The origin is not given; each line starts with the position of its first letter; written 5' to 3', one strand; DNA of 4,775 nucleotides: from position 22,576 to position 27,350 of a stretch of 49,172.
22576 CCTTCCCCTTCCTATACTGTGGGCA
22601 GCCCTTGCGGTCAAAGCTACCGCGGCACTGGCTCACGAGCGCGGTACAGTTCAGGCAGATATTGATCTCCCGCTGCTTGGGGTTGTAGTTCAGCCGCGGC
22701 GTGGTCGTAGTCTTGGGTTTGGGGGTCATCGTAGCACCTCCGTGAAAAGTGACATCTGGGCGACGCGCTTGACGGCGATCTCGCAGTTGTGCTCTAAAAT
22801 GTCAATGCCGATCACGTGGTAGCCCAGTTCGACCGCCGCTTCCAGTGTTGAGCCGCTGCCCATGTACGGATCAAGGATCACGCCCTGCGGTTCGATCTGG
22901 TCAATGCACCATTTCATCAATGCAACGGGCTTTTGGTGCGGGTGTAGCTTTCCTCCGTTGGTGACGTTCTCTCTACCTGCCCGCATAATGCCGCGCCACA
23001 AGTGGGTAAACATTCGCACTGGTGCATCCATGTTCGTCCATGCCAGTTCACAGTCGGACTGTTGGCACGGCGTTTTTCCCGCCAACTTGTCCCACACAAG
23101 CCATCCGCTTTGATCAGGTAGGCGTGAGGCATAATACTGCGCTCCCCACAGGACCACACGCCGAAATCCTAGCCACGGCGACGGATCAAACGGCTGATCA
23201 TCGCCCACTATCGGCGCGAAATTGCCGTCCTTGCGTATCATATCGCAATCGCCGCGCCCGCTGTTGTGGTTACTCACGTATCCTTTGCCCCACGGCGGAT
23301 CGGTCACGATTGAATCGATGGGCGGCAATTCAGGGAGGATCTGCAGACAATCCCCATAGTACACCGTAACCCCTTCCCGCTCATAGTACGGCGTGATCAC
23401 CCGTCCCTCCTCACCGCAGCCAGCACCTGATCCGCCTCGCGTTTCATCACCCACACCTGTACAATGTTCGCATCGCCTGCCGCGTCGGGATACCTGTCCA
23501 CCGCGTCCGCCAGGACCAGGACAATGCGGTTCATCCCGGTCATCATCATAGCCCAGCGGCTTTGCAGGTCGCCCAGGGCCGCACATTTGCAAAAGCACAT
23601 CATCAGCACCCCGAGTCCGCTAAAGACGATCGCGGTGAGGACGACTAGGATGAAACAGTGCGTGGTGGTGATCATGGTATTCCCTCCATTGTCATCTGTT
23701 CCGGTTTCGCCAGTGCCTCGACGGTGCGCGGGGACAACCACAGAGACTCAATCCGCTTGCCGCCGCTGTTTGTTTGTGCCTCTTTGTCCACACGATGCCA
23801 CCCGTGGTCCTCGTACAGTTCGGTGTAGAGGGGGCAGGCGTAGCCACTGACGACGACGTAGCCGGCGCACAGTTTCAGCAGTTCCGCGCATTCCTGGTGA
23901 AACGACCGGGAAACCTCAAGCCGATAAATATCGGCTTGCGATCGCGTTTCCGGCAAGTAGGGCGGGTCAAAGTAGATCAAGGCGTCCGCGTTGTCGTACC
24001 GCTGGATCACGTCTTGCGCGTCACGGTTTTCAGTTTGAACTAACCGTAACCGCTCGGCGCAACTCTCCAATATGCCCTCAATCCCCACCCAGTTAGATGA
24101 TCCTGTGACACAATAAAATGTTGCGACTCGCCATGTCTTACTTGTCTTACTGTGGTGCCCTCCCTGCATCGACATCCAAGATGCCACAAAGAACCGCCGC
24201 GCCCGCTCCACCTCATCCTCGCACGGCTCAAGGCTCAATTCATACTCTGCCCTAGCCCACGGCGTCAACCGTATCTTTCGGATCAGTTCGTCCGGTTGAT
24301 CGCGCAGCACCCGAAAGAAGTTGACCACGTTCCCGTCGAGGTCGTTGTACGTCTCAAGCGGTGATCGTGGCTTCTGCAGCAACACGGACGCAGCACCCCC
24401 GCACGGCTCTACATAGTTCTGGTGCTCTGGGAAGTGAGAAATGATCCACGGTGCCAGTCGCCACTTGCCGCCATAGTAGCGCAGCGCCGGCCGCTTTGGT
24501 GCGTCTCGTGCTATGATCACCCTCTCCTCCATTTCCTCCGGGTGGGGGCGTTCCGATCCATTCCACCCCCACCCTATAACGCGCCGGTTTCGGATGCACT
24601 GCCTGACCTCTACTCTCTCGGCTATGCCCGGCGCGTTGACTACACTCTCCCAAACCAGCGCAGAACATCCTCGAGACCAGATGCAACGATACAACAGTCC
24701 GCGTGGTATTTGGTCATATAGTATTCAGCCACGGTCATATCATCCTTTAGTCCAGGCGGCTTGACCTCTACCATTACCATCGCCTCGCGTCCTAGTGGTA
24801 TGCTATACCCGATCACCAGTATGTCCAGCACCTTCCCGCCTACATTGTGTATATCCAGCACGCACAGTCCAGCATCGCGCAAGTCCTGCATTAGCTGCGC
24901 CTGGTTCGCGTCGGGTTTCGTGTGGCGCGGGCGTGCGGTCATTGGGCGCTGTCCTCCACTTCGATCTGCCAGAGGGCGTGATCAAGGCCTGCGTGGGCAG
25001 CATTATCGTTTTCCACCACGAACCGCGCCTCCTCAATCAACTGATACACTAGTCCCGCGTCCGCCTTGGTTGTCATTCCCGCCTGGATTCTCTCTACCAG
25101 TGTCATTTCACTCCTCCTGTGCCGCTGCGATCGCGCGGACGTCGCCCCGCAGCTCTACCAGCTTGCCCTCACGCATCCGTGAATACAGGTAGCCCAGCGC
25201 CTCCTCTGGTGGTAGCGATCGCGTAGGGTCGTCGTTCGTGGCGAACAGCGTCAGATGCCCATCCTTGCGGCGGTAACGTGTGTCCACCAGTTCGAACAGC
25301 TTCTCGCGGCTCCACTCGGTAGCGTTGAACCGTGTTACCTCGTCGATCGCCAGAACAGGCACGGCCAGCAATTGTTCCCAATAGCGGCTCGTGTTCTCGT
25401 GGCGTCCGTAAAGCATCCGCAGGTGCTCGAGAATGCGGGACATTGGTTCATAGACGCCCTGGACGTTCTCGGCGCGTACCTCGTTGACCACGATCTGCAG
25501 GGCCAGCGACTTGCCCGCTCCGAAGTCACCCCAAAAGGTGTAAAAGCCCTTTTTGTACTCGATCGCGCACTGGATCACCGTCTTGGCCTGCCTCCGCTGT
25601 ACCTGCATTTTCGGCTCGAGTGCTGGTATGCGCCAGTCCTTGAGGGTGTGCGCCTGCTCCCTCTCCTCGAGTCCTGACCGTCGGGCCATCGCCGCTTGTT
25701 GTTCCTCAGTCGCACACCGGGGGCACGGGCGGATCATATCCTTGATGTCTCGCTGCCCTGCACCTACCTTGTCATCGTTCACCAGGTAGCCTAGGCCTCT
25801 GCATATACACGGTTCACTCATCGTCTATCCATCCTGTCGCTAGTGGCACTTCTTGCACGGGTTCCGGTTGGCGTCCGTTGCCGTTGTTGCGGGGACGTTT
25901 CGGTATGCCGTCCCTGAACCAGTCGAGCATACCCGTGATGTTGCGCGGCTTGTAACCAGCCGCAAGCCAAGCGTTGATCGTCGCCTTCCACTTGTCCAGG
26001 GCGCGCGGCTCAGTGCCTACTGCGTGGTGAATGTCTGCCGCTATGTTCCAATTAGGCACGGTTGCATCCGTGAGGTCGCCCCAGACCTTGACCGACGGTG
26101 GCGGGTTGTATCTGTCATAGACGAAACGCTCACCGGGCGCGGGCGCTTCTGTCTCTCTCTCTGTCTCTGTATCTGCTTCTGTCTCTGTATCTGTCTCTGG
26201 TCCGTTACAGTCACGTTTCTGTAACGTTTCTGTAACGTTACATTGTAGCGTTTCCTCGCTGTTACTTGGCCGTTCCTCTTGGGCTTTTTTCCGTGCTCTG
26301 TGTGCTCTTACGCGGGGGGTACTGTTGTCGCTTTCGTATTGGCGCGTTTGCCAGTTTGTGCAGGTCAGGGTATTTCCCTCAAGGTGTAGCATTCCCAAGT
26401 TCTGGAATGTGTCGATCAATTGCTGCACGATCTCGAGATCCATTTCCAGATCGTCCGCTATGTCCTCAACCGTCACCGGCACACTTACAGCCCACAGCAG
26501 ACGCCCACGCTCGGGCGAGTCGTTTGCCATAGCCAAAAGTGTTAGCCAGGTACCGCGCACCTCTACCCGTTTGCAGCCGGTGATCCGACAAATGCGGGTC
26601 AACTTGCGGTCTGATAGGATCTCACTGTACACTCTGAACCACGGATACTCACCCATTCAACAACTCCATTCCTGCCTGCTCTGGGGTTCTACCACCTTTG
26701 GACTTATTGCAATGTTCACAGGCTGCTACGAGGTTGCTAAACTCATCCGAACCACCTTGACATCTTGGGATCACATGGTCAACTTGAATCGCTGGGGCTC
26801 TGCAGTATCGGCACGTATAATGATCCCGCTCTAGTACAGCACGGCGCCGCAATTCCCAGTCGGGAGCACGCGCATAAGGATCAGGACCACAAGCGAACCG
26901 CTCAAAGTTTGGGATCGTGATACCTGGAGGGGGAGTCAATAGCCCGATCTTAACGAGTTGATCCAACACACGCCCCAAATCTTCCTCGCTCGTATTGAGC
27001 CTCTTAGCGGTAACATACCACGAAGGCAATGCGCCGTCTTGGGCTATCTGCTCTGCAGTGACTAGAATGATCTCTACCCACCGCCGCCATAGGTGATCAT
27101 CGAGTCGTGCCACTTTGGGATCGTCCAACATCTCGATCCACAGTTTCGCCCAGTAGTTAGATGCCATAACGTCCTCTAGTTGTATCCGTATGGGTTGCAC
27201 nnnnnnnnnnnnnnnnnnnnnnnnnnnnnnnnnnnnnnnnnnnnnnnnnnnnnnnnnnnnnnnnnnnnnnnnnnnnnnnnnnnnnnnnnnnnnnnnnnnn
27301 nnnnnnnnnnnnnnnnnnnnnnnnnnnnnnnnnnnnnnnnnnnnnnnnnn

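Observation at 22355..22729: Lambda PR'/tR'-like arrangement in front of the late operon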

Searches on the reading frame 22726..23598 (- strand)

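Call 10: search_protein_families(library=pfam, proteins=[window:22726-23598:-], max_evalue=0.01)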
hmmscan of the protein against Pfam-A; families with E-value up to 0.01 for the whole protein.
window:22726-23598:- (290 aa): 1 family
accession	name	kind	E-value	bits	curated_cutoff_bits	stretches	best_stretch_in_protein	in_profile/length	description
PF01555.25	N6_N4_Mtase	-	8.4e-18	65.6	26.7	1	196-277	139-221/221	DNA methylase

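Call 11: search_protein_families(library=phrogs, proteins=[window:22726-23598:-], max_evalue=0.01)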
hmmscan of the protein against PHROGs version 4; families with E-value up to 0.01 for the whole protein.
window:22726-23598:- (290 aa): 11 families
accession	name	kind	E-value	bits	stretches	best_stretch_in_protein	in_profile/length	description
phrog_67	-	other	8.3e-45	155.1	1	68-284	115-348/743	DNA methyltransferase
phrog_3008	-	other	1.5e-17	64.6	1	157-282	85-214/244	DNA methyltransferase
phrog_498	-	other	1.3e-15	58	1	198-282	341-423/633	DNA methyltransferase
phrog_23224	-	other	3.9e-15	57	1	147-265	151-278/305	DNA methyltransferase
phrog_18293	-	other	8.4e-11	42.9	1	215-281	42-109/119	methyltransferase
phrog_6952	-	other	2.4e-10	41.5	1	219-282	114-178/181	DNA methyltransferase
phrog_23148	-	unknown function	6.5e-10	40.3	1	216-280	82-147/165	-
phrog_23085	-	unknown function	2.1e-09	38.1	1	215-280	40-106/138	-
phrog_8769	-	other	1.8e-06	28.7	1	236-281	10-55/71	methyltransferase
phrog_6025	-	other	5.7e-05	23.8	1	74-108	9-45/192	DNA methyltransferase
phrog_18146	-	other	0.001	19.1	1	227-267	57-99/452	DNA methyltransferase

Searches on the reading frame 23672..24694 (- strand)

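Call 10: search_protein_families(library=pfam, proteins=[window:23672-24694:-], max_evalue=0.01)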
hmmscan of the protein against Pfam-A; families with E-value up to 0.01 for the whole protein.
window:23672-24694:- (340 aa): 1 family
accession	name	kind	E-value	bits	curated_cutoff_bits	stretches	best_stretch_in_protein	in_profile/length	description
PF02086.21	MethyltransfD12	-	8e-24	85.2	22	1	73-304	1-249/253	D12 class N6 adenine-specific DNA methyltransferase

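Call 11: search_protein_families(library=phrogs, proteins=[window:23672-24694:-], max_evalue=0.01)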
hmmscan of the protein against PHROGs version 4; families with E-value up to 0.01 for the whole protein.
window:23672-24694:- (340 aa): 4 families
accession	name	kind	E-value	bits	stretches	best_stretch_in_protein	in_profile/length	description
phrog_56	-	other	3.1e-63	216.1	1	52-327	46-328/647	DNA methyltransferase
phrog_1996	-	other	2.5e-23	83.7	1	187-321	4-140/150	DNA methyltransferase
phrog_23217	-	unknown function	2.5e-17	64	1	69-170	5-108/109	-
phrog_13242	-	unknown function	5.5e-15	56.3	1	75-246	33-197/450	-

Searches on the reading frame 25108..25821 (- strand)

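Call 10: search_protein_families(library=pfam, proteins=[window:25108-25821:-], max_evalue=0.01)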
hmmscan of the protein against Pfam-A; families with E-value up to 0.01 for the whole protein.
window:25108-25821:- (237 aa): 2 families
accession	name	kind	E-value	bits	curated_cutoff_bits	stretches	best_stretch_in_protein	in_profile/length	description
PF01695.23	IstB_IS21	-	0.00011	22.2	24.1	1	72-186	73-186/238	IstB-like ATP binding protein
PF13401.12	AAA_22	-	0.00027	21.7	27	1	90-196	4-124/130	AAA domain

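Call 11: search_protein_families(library=phrogs, proteins=[window:25108-25821:-], max_evalue=0.01)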
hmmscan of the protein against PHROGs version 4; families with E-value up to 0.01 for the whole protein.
window:25108-25821:- (237 aa): 3 families
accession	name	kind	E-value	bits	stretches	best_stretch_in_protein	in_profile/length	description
phrog_50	-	DNA, RNA and nucleotide metabolism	5.8e-17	62.9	1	18-233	290-514/570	DnaC-like helicase loader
phrog_3277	-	DNA, RNA and nucleotide metabolism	1.5e-10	42.2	1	94-196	13-118/168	DnaC-like helicase loader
phrog_26922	-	DNA, RNA and nucleotide metabolism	1.7e-05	26.4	1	153-218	11-72/92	DnaC-like helicase loader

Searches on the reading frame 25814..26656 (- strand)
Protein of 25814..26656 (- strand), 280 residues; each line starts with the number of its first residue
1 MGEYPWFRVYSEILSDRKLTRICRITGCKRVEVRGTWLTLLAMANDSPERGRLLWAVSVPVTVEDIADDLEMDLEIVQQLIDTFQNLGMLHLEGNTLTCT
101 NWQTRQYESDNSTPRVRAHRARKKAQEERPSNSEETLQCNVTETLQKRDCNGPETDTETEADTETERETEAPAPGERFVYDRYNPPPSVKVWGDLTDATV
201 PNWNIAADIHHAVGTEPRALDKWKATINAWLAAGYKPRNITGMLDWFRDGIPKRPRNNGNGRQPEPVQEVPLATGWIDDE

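Call 10: search_protein_families(library=pfam, proteins=[window:25814-26656:-], max_evalue=0.01)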
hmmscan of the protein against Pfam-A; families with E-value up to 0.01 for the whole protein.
window:25814-26656:- (280 aa): 2 families
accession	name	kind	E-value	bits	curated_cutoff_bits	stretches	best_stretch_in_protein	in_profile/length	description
PF09681.16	Phage_rep_org_N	-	4.6e-10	40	23.3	1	6-126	1-120/121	N-terminal phage replisome organiser (Phage_rep_org_N)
PF13545.12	HTH_Crp_2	-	0.0062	16.9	27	0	40-102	7-64/70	Crp-like helix-turn-helix domain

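Call 11: search_protein_families(library=phrogs, proteins=[window:25814-26656:-], max_evalue=0.01)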
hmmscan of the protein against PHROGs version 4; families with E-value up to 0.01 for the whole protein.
window:25814-26656:- (280 aa): 12 families
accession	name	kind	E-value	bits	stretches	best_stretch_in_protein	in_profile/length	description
phrog_4880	-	DNA, RNA and nucleotide metabolism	4e-13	50.4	1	3-171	3-166/304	replisome organizer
phrog_10469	-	DNA, RNA and nucleotide metabolism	4.5e-13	50.2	1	3-169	6-170/305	DnaD-like helicase loader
phrog_186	-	DNA, RNA and nucleotide metabolism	1.6e-09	38.9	1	2-166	18-167/308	DnaD-like helicase loader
phrog_1163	-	unknown function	1e-08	36.3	1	1-239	1-212/273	-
phrog_3729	-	DNA, RNA and nucleotide metabolism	1.8e-08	35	1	6-167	5-158/356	replication initiation protein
phrog_5968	-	DNA, RNA and nucleotide metabolism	2.2e-08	34.7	1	49-169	51-169/273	replisome organizer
phrog_21423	-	unknown function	6.1e-08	33.7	1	5-141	4-139/157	-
phrog_345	-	DNA, RNA and nucleotide metabolism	1e-07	33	1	37-176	51-203/297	replication initiation O-like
phrog_11769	-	unknown function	1.2e-07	32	1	1-141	4-142/431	-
phrog_15931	-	unknown function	2.4e-06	27.7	1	5-167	4-165/482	-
phrog_391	-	DNA, RNA and nucleotide metabolism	0.00014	22.6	1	63-248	40-242/298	replication initiation O-like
phrog_6451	-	DNA, RNA and nucleotide metabolism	0.0021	18.8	1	108-174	95-161/272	primosomal protein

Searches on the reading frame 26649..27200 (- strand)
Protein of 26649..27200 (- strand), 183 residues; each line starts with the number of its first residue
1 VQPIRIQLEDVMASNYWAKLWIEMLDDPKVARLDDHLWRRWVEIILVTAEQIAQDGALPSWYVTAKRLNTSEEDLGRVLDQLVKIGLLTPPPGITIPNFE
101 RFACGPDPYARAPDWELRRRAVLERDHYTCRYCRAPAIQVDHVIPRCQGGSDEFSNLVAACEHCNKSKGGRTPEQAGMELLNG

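Call 10: search_protein_families(library=pfam, proteins=[window:26649-27200:-], max_evalue=0.01)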
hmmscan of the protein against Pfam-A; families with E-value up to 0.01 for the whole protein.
window:26649-27200:- (183 aa): 3 families
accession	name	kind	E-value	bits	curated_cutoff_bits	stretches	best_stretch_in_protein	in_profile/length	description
PF01844.29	HNH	-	3.1e-12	46.9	21.4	1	130-169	1-45/47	HNH endonuclease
PF14279.12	HNH_5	-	3.6e-12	46.5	27.5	1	130-180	1-55/56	HNH endonuclease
PF13395.12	HNH_4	-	1.5e-06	28.5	22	1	137-173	17-53/54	HNH endonuclease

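Call 11: search_protein_families(library=phrogs, proteins=[window:26649-27200:-], max_evalue=0.01)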
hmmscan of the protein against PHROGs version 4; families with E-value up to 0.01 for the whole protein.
window:26649-27200:- (183 aa): 40 families (the best 25 are shown)
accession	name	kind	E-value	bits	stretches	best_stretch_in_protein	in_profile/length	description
phrog_16726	-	DNA, RNA and nucleotide metabolism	3.7e-18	67.3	1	118-181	84-153/308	HNH endonuclease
phrog_14314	-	DNA, RNA and nucleotide metabolism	2.6e-16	61.7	1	120-173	9-66/252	HNH endonuclease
phrog_7785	-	DNA, RNA and nucleotide metabolism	3.3e-16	60.6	1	119-178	62-122/147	HNH endonuclease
phrog_589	-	DNA, RNA and nucleotide metabolism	6.8e-16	59.5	1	114-176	78-146/179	HNH endonuclease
phrog_333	-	DNA, RNA and nucleotide metabolism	1.4e-15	58.7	1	111-170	17-80/138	HNH endonuclease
phrog_2214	-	DNA, RNA and nucleotide metabolism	4.8e-15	56.6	1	115-171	182-239/429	HNH endonuclease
phrog_2118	-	DNA, RNA and nucleotide metabolism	5.8e-13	50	1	119-175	168-228/301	HNH endonuclease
phrog_338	-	DNA, RNA and nucleotide metabolism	9.9e-13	49.2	1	118-174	198-265/340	HNH endonuclease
phrog_144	-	DNA, RNA and nucleotide metabolism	1.1e-12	49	1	114-172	71-136/175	HNH endonuclease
phrog_8660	-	DNA, RNA and nucleotide metabolism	1.2e-11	46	1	118-174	115-182/196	HNH endonuclease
phrog_5718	-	DNA, RNA and nucleotide metabolism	1.2e-11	45.3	1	118-176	119-181/394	HNH endonuclease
phrog_1271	-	DNA, RNA and nucleotide metabolism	2.4e-11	44.6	1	112-172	251-319/361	HNH endonuclease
phrog_1035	-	DNA, RNA and nucleotide metabolism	1.7e-10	42.3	1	120-175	152-217/271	endonuclease VII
phrog_6050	-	DNA, RNA and nucleotide metabolism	3.1e-10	40.4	1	118-173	302-362/402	HNH endonuclease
phrog_16986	-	unknown function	1.4e-09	38.9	1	120-171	13-68/248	-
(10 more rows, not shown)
